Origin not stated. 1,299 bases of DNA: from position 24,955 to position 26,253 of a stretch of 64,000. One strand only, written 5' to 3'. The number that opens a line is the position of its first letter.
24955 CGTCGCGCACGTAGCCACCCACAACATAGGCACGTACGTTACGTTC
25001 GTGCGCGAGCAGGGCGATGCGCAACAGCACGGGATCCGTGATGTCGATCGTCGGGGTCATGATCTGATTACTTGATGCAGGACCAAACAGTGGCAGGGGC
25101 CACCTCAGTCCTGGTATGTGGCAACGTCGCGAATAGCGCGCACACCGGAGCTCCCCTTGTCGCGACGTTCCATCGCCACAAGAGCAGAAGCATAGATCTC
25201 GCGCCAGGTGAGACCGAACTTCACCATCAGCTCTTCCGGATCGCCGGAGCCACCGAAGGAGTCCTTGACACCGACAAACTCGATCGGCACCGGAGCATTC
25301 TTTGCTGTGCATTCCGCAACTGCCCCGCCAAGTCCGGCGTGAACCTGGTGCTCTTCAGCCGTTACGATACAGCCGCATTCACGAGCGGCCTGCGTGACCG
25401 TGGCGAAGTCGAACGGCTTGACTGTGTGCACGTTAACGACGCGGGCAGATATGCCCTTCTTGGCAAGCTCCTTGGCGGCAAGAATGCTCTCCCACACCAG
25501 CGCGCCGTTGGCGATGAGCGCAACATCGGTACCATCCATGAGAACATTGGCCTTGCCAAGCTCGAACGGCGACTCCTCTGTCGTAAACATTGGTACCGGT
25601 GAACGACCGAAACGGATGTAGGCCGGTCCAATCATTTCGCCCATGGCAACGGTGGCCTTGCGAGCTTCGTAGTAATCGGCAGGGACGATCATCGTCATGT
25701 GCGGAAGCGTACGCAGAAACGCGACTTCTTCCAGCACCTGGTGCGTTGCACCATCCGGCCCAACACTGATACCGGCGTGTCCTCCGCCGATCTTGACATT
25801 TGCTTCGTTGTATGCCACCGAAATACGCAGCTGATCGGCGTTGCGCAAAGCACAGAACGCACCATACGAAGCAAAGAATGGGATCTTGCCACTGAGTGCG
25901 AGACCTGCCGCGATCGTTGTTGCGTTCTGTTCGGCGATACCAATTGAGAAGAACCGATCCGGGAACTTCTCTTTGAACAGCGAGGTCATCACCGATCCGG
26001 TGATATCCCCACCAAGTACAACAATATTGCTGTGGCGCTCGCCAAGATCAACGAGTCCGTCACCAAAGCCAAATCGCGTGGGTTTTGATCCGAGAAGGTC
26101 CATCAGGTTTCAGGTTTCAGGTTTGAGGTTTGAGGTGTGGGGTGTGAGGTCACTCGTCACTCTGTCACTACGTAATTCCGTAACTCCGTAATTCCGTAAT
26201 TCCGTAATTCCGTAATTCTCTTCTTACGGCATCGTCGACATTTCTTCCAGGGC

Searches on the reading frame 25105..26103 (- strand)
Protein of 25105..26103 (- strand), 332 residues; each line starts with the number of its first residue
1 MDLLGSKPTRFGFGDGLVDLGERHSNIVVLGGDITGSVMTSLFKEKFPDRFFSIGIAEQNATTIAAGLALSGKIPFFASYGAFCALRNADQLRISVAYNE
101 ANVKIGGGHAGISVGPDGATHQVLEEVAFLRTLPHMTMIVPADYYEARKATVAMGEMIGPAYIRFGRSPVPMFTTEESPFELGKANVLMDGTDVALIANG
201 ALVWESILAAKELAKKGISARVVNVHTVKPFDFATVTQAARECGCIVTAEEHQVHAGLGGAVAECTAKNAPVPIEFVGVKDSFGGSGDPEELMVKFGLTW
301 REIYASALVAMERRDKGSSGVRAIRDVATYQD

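Call 10: find_related_loci(query=window:25105-26103:-, collection=genome_contigs, flank=10000)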
Query window:25105-26103:- (332 aa) in genome_contigs; peptide patterns used: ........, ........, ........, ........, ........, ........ (x = any residue, [..] = any of these).
351 stretches matched a pattern; 236 encode a relative of the query (tblastn E <= 1e-3); the best 80 are kept; 80 distinct loci.
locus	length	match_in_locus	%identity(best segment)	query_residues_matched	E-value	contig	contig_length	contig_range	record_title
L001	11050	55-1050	99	1-332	0e+0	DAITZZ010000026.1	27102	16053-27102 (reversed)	MAG TPA_asm: bacterium isolate CTOTU1238 NODE_866_length_27102_cov_27.151551, whole genome shotgun sequence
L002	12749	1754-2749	96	1-332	0e+0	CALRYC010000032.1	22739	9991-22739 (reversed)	MAG: Chitinophaga pinensis isolate JJ-MA1B5-281-8-m1-bin330 genome assembly, contig: JJ-MA1B5-281-C509, whole genome sho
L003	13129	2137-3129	96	1-331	0e+0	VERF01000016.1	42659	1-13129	MAG: Candidatus Kapaibacterium sp. isolate ZLKRG33 NODE_598_length_42659_cov_7.010039, whole genome shotgun sequence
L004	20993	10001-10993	97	1-331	0e+0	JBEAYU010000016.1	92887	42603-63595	MAG: Bacteroidota bacterium isolate NASQAN2011_332_B_bin.40 scaffold_860321, whole genome shotgun sequence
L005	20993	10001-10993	96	1-331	0e+0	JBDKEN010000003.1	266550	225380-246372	MAG: Bacteroidota bacterium isolate eastforkpoplarcreek_2019_sw_WHONDRS-S19S_0039_B_bin.82 scaffold_426776, whole genome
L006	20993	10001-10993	96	1-331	0e+0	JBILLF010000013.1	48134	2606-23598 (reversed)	MAG: Patescibacteria group bacterium isolate ME2017-07-27_3300044645_group7_bin150 Rohwer_bin1101_scaffold_289_c1, whole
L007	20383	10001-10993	96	1-331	0e+0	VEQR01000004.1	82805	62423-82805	MAG: Candidatus Kapaibacterium sp. isolate ZLKRG19 NODE_149_length_82805_cov_10.028798, whole genome shotgun sequence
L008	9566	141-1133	96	1-331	0e+0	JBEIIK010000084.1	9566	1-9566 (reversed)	MAG: Ignavibacteria bacterium isolate Sample-102-S76-bin-82 Sample_102_S76-bin_82-k141_1918953, whole genome shotgun seq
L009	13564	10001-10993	96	1-331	0e+0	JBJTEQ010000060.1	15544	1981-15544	MAG: Candidatus Kapaibacterium sp. isolate samp_4321_metabat2_67 samp_4321_238417, whole genome shotgun sequence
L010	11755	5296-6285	93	1-330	0e+0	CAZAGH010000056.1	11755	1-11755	MAG TPA_asm: uncultured Melioribacter sp. isolate SRP278252_co3_78 genome assembly, contig: NODE_10561_length_11755_cov_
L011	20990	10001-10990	92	1-330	0e+0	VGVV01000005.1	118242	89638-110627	MAG: Ignavibacteria bacterium isolate M_surface_10_mx_236 M_surface_10_mx_236_Ga0194123_10000211, whole genome shotgun s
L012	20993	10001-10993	93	1-331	0e+0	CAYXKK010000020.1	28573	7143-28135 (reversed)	MAG TPA_asm: uncultured Melioribacter sp. isolate SRP318679_co1_368 genome assembly, contig: NODE_2602_length_28573_cov_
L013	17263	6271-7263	92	1-331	0e+0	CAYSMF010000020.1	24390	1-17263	MAG TPA_asm: uncultured Melioribacter sp. isolate SRP278252_co3_515 genome assembly, contig: NODE_3403_length_24390_cov_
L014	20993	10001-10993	92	1-331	0e+0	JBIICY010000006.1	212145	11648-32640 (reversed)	MAG: Patescibacteria group bacterium isolate ME2000-08-01pf_3300043466_group1_bin64 Rohwer_bin1096_scaffold_18_c1, whole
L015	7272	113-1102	92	1-330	0e+0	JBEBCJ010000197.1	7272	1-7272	MAG: Bacteroidota bacterium isolate blackwarrior_2019_sw_WHONDRS-S19S_0021_B_bin.5 scaffold_595775, whole genome shotgun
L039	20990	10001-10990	85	1-330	0e+0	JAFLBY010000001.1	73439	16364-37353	MAG: Candidatus Kapaibacterium sp. isolate UWPOB_KAPA1 gnl_X_FIELABBJ_1, whole genome shotgun sequence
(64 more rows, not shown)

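Call 34: find_encoding_contigs(protein=window:25105-26103:-, flank=6000, max_places=10)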
Protein window:25105-26103:- (332 aa): 24 contigs read that carry it; 10 places shown.
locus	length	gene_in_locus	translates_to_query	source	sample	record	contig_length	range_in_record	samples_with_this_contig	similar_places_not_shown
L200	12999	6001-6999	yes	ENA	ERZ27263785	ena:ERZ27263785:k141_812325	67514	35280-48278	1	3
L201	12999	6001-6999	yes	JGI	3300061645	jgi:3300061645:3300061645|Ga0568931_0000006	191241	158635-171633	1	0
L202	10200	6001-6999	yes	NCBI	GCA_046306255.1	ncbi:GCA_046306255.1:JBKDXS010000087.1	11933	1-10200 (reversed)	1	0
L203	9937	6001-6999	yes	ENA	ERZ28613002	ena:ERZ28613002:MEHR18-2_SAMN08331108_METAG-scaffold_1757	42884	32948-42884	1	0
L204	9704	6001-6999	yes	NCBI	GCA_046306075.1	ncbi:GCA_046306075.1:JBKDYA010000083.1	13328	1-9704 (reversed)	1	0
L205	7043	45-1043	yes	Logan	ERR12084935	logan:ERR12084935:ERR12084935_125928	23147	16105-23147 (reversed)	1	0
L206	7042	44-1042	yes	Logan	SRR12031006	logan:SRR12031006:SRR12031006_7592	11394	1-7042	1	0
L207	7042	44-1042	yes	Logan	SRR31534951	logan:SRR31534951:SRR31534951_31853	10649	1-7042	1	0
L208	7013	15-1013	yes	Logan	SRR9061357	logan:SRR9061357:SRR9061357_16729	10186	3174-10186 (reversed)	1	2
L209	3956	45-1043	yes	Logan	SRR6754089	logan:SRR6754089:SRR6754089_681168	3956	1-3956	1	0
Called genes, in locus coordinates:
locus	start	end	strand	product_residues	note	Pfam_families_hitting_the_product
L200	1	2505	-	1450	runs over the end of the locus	PF17517:IgGFc_binding, PF15780:ASH (faint), PF22073:Cep192_D4 (faint), PF13860:FlgD_ig (faint), PF18962:Por_Secre_tail (weak)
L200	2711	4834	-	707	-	PF17517:IgGFc_binding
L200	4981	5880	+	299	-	PF13292:DXP_synthase_N, PF00456:Transketolase_N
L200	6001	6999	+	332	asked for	PF02779:Transket_pyr, PF02780:Transketolase_C, PF22613:Transketolase_C_1 (weak)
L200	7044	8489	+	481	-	PF01743:PolyA_pol, PF12627:PolyA_pol_RNAbd, PF01966:HD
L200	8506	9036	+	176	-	PF00132:Hexapep, PF21711:DCTN5 (weak), PF25087:GMPPB_C (faint), PF25084:LbH_EIF2B (weak), PF00132:Hexapep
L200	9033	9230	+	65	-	-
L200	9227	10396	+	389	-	PF01875:Memo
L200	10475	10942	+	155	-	PF00572:Ribosomal_L13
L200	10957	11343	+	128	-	PF00380:Ribosomal_S9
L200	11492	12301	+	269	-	PF00318:Ribosomal_S2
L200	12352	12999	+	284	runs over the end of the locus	PF25025:EF-Ts_N (weak), PF00889:EF_TS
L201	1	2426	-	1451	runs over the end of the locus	PF17517:IgGFc_binding, PF15780:ASH (faint), PF22073:Cep192_D4 (faint), PF18962:Por_Secre_tail (weak)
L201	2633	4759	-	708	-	PF17517:IgGFc_binding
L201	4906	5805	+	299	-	PF13292:DXP_synthase_N, PF00456:Transketolase_N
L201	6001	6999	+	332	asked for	PF02779:Transket_pyr, PF02780:Transketolase_C, PF22613:Transketolase_C_1 (weak)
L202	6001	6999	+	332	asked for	PF02779:Transket_pyr, PF02780:Transketolase_C, PF22613:Transketolase_C_1 (weak)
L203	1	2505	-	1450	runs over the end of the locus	PF17517:IgGFc_binding, PF15780:ASH (faint), PF22073:Cep192_D4 (faint), PF13860:FlgD_ig (faint), PF18962:Por_Secre_tail (weak)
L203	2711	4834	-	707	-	PF17517:IgGFc_binding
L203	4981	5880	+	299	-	PF13292:DXP_synthase_N, PF00456:Transketolase_N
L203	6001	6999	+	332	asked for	PF02779:Transket_pyr, PF02780:Transketolase_C, PF22613:Transketolase_C_1 (weak)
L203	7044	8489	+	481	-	PF01743:PolyA_pol, PF12627:PolyA_pol_RNAbd, PF01966:HD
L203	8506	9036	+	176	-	PF00132:Hexapep, PF21711:DCTN5 (weak), PF25087:GMPPB_C (faint), PF25084:LbH_EIF2B (weak), PF00132:Hexapep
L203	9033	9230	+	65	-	-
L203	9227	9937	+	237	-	?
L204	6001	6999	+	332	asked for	PF02779:Transket_pyr, PF02780:Transketolase_C, PF22613:Transketolase_C_1 (weak)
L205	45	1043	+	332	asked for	PF02779:Transket_pyr, PF02780:Transketolase_C, PF22613:Transketolase_C_1 (weak)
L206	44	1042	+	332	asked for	PF02779:Transket_pyr, PF02780:Transketolase_C, PF22613:Transketolase_C_1 (weak)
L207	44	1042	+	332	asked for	PF02779:Transket_pyr, PF02780:Transketolase_C, PF22613:Transketolase_C_1 (weak)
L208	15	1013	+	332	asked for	PF02779:Transket_pyr, PF02780:Transketolase_C, PF22613:Transketolase_C_1 (weak)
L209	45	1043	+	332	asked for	PF02779:Transket_pyr, PF02780:Transketolase_C, PF22613:Transketolase_C_1 (weak)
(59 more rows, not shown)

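Call 40: find_encoding_contigs(protein=window:25105-26103:-, flank=10000, max_places=5)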
Protein window:25105-26103:- (332 aa): 24 contigs read that carry it; 5 places shown.
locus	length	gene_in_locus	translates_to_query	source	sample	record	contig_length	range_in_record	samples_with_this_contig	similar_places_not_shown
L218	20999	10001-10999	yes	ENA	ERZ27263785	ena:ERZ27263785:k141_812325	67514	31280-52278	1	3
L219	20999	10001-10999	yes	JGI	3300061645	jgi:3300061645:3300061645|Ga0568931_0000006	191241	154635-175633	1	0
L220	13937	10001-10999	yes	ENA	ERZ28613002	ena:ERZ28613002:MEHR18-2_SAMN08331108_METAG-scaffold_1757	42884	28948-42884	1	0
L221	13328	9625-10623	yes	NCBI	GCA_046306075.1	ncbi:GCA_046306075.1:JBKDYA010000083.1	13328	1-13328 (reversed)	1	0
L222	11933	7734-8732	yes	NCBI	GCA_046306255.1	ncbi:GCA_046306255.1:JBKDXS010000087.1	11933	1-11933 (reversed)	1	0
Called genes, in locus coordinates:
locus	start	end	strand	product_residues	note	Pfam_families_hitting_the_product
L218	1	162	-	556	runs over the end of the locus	PF00171:Aldedh, PF05893:LuxC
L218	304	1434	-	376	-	PF01053:Cys_Met_Meta_PP, PF01041:DegT_DnrJ_EryC1 (weak)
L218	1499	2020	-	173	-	PF18962:Por_Secre_tail (weak)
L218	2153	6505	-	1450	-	PF17517:IgGFc_binding, PF15780:ASH (faint), PF22073:Cep192_D4 (faint), PF13860:FlgD_ig (faint), PF18962:Por_Secre_tail (weak)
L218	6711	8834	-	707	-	PF17517:IgGFc_binding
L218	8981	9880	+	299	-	PF13292:DXP_synthase_N, PF00456:Transketolase_N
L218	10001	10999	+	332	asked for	PF02779:Transket_pyr, PF02780:Transketolase_C, PF22613:Transketolase_C_1 (weak)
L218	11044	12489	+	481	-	PF01743:PolyA_pol, PF12627:PolyA_pol_RNAbd, PF01966:HD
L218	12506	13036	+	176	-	PF00132:Hexapep, PF21711:DCTN5 (weak), PF25087:GMPPB_C (faint), PF25084:LbH_EIF2B (weak), PF00132:Hexapep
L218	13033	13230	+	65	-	-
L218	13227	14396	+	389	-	PF01875:Memo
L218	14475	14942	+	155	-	PF00572:Ribosomal_L13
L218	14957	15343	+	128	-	PF00380:Ribosomal_S9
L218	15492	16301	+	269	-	PF00318:Ribosomal_S2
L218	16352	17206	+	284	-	PF25025:EF-Ts_N (weak), PF00889:EF_TS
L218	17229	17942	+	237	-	PF00696:AA_kinase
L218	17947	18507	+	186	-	PF01765:RRF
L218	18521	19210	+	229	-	PF02568:ThiI (faint), PF06508:QueC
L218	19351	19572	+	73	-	-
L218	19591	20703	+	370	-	-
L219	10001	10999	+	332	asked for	PF02779:Transket_pyr, PF02780:Transketolase_C, PF22613:Transketolase_C_1 (weak)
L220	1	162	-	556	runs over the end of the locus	PF00171:Aldedh, PF05893:LuxC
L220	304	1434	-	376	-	PF01053:Cys_Met_Meta_PP, PF01041:DegT_DnrJ_EryC1 (weak)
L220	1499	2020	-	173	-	PF18962:Por_Secre_tail (weak)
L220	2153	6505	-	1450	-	PF17517:IgGFc_binding, PF15780:ASH (faint), PF22073:Cep192_D4 (faint), PF13860:FlgD_ig (faint), PF18962:Por_Secre_tail (weak)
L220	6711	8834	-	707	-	PF17517:IgGFc_binding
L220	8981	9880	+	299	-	PF13292:DXP_synthase_N, PF00456:Transketolase_N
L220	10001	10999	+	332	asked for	PF02779:Transket_pyr, PF02780:Transketolase_C, PF22613:Transketolase_C_1 (weak)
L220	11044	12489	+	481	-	PF01743:PolyA_pol, PF12627:PolyA_pol_RNAbd, PF01966:HD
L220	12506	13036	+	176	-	PF00132:Hexapep, PF21711:DCTN5 (weak), PF25087:GMPPB_C (faint), PF25084:LbH_EIF2B (weak), PF00132:Hexapep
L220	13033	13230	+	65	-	-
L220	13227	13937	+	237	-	?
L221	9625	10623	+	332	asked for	PF02779:Transket_pyr, PF02780:Transketolase_C, PF22613:Transketolase_C_1 (weak)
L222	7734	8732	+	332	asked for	PF02779:Transket_pyr, PF02780:Transketolase_C, PF22613:Transketolase_C_1 (weak)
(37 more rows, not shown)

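Call 59: search_protein_families(library=pfam, proteins=[L039:9341-9979:+], max_evalue=0.01)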
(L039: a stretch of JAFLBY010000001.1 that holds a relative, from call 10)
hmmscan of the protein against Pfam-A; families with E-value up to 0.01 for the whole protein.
L039:9341-9979:+ (212 aa): 0 families
